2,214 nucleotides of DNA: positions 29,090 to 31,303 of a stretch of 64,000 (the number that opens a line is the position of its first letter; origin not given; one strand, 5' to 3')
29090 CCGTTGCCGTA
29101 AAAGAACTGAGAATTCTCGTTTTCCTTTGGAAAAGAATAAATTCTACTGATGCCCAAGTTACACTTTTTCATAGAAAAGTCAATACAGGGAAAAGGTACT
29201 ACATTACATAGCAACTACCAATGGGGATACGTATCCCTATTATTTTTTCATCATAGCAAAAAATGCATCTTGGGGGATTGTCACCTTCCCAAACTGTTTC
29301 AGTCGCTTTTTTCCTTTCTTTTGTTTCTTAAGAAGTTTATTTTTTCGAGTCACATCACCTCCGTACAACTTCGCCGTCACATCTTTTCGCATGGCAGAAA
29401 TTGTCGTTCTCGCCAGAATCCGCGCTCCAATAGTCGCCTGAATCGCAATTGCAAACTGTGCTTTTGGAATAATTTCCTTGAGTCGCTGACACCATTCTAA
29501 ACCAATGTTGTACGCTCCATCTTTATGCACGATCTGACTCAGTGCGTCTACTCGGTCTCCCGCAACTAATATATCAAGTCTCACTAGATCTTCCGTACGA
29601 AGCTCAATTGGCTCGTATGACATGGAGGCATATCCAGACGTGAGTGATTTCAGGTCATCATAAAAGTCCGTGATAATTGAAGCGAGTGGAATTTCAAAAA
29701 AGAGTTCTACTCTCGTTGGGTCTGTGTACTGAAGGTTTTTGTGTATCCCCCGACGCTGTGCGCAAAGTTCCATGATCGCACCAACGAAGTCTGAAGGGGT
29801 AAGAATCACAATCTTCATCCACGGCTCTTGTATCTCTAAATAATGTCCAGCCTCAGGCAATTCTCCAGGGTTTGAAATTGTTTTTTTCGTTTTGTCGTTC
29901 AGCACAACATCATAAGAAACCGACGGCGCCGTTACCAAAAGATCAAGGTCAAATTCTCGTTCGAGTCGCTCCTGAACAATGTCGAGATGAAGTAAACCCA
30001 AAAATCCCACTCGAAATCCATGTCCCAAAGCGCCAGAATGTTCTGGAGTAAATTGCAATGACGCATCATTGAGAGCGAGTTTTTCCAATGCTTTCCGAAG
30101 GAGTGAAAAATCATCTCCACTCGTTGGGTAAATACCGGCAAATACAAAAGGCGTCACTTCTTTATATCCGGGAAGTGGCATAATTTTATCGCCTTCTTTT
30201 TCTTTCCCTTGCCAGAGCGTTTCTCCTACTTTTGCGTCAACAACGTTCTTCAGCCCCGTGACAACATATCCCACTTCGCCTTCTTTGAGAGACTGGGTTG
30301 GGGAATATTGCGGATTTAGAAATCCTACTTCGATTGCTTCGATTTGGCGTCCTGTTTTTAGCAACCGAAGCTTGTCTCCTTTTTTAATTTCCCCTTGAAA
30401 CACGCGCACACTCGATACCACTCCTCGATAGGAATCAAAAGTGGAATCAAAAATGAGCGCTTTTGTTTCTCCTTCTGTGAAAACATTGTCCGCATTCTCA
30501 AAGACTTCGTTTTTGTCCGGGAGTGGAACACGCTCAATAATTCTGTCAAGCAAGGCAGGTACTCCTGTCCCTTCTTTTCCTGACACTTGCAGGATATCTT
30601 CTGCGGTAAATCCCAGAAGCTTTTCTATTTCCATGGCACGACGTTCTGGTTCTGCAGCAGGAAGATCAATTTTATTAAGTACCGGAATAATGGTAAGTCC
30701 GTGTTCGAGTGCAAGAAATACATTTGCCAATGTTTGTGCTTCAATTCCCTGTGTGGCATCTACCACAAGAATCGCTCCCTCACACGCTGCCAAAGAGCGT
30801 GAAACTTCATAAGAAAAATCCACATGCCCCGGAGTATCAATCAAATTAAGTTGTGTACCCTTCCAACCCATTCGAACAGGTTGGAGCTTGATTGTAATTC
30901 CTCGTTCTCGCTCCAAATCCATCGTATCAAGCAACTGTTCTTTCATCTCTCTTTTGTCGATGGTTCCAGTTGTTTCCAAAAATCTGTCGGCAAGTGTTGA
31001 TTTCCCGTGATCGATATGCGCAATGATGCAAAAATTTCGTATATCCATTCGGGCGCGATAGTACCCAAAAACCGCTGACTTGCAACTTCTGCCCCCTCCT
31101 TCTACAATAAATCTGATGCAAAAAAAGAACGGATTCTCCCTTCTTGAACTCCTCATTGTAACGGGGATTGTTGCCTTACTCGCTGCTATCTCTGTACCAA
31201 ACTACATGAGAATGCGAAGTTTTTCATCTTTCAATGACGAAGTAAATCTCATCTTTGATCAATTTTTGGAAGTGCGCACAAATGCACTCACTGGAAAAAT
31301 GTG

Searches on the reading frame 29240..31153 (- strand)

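Call 19: search_protein_families(library=pfam, proteins=[window:29240-31153:-], max_evalue=0.0001)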
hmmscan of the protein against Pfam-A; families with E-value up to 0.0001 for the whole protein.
window:29240-31153:- (637 aa): 7 families
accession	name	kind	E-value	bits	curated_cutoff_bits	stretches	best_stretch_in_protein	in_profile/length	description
PF00009.33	GTP_EFTU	-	4.7e-57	193.1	26.5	1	37-210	2-187/188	Elongation factor Tu GTP binding domain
PF06421.17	LepA_C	-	1.6e-45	154.1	29.7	1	531-636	2-107/107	GTP-binding protein LepA C-terminus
PF00679.30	EFG_C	-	5.7e-20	71.6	27.9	1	441-517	2-77/89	Elongation factor G C-terminus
PF03144.31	GTP_EFTU_D2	-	2.7e-10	41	30.3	1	244-313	1-72/73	Elongation factor Tu domain 2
PF01926.29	MMR_HSR1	-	1.5e-05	25.5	21.9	1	49-161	10-113/113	50S ribosome-binding GTPase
PF14492.12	EFG_III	-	1.5e-05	25.4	27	1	335-406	4-72/75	Elongation Factor G, domain III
PF22042.2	EF-G_D2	-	8.3e-05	23.1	27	0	231-266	3-38/84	Elongation factor G domain 2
